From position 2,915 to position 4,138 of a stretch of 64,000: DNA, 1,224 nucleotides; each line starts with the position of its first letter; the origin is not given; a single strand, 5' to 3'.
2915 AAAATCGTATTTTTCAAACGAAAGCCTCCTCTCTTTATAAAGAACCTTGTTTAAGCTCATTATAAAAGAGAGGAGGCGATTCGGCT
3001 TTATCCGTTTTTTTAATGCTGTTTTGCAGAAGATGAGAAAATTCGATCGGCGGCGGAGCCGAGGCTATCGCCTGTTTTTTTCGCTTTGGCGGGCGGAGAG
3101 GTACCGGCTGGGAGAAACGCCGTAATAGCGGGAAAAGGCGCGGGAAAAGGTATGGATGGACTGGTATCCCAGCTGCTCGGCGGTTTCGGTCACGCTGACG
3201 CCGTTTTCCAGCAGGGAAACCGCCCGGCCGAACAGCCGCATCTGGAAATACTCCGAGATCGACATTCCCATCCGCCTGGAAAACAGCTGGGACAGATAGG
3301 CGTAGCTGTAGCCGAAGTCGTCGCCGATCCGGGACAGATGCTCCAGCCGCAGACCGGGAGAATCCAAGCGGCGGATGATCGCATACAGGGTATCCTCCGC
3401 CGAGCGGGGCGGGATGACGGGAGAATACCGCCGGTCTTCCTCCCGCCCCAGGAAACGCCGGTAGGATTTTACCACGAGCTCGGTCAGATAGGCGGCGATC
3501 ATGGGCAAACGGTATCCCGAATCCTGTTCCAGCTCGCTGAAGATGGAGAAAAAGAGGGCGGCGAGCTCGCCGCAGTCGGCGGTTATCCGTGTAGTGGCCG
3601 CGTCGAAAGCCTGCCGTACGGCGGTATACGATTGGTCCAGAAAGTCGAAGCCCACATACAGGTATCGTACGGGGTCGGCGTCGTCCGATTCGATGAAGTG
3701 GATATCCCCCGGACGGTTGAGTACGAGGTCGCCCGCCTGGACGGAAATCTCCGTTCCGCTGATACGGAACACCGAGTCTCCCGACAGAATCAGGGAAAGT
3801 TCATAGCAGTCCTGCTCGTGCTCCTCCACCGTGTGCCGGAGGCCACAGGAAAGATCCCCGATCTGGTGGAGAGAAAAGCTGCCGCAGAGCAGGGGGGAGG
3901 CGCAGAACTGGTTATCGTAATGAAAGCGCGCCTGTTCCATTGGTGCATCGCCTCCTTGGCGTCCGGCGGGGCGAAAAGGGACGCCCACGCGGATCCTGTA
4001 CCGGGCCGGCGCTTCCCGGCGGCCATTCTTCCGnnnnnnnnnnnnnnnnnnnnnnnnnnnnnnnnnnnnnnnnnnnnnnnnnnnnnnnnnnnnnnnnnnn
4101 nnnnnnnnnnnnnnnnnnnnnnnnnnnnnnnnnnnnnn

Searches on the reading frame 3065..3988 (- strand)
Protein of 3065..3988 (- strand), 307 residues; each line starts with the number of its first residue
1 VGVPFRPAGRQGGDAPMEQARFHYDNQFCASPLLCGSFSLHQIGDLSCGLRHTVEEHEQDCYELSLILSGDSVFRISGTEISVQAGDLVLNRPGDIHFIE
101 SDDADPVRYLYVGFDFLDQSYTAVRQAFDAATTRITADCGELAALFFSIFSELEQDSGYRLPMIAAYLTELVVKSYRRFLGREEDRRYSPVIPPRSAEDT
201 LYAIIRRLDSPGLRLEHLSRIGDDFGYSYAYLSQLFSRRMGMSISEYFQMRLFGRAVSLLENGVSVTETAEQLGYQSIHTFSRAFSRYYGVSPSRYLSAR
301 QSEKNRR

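Call 3: search_protein_families(library=pfam, proteins=[window:3065-3988:-], max_evalue=1)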
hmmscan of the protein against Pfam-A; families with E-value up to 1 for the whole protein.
window:3065-3988:- (307 aa): 8 families
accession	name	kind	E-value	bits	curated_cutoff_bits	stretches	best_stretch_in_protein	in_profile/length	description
PF12833.13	HTH_18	-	1.7e-18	67.1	33.6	1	224-297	4-78/80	Helix-turn-helix domain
PF00165.29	HTH_AraC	-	6.2e-18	64.9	26.6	2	263-297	8-41/42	Bacterial regulatory helix-turn-helix proteins, AraC family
PF02311.25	AraC_binding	-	2.8e-14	53.4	21.1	1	51-161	13-125/135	AraC-like ligand binding domain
PF07883.17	Cupin_2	-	2.4e-05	24.4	27.2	1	55-112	14-69/70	Cupin domain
PF14525.12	AraC_binding_2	-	5.6e-05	23.4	27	1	42-95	35-89/173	AraC-binding-like domain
PF12852.13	Cupin_6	-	0.029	14.6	26.7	1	60-110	34-85/183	Cupin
PF13384.12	HTH_23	-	0.068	13.5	24.6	1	255-290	9-45/50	Homeodomain-like domain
PF13518.12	HTH_28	-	0.2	12.2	25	0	255-288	4-36/52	Helix-turn-helix domain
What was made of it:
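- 3065..3988 (-): Canonical 307-aa AraC (cupin + HTH) 45 bp downstream, possibly co-transcribed. AraC_binding E=2.8e-14 and HTH_18 E=1.7e-18 (call 3).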

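Call 4: search_protein_families(library=ncbifam, proteins=[window:3065-3988:-], max_evalue=1)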
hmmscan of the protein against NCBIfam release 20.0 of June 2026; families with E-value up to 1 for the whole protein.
window:3065-3988:- (307 aa): 32 families (the best 25 are shown)
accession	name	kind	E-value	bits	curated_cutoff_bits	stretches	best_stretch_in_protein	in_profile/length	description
TIGR04094.1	adjacent_YSIRK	equivalog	2.4e-12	46.5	200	1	219-296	305-382/383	YSIRK-targeted surface antigen transcriptional regulator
NF007860.0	PRK10572.1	equivalog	1.2e-11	44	208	1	62-303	50-288/292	arabinose operon transcriptional regulator AraC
NF047455.1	TF_Staph_AryK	equivalog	1.9e-10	39.7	850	1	58-304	19-263/759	transcriptional regulator AryK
NF012144.2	ramA_TF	equivalog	2.3e-08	34.4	180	1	211-297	21-104/108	RamA family antibiotic efflux transcriptional regulator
NF049968.1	QhpR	equivalog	7.4e-08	31.9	250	1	259-296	246-283/284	AraC-like transcriptional regulator QhpR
NF007584.0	PRK10219.1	equivalog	8.8e-08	32.5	174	1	221-296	27-103/107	superoxide response transcriptional regulator SoxS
NF049932.1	TranspRegBtr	equivalog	9.4e-08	31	900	1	225-302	190-268/531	bacillibactin transport transcriptional regulator Btr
NF008564.0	PRK11511.1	equivalog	1.5e-07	31.5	202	1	207-298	21-109/127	MDR efflux pump AcrAB transcriptional activator MarA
NF010025.2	PRK13500.1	equivalog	2.6e-07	30.5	525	1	55-298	32-276/282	HTH-type transcriptional activator RhaR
NF012198.0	MarA_TF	equivalog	2.7e-07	30.8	250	1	207-297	21-108/124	MDR efflux pump AcrAB transcriptional activator MarA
NF033869.1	viru_reg_Rsp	equivalog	3.6e-06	25.7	400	1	220-298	168-247/701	AraC family transcriptional regulator Rsp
NF010026.0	PRK13501.1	equivalog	4.6e-06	26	363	1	228-297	205-275/290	HTH-type transcriptional activator RhaR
NF047788.1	TransRegPocR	equivalog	5.9e-06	25.8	500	1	222-303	212-294/296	transcriptional regulator PocR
NF010027.0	PRK13502.1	equivalog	6.2e-06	25.9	384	1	55-297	32-277/282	HTH-type transcriptional activator RhaR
NF007243.0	PRK09685.1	equivalog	6.4e-06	25.8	199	1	202-296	205-298/303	transcriptional regulator FeaR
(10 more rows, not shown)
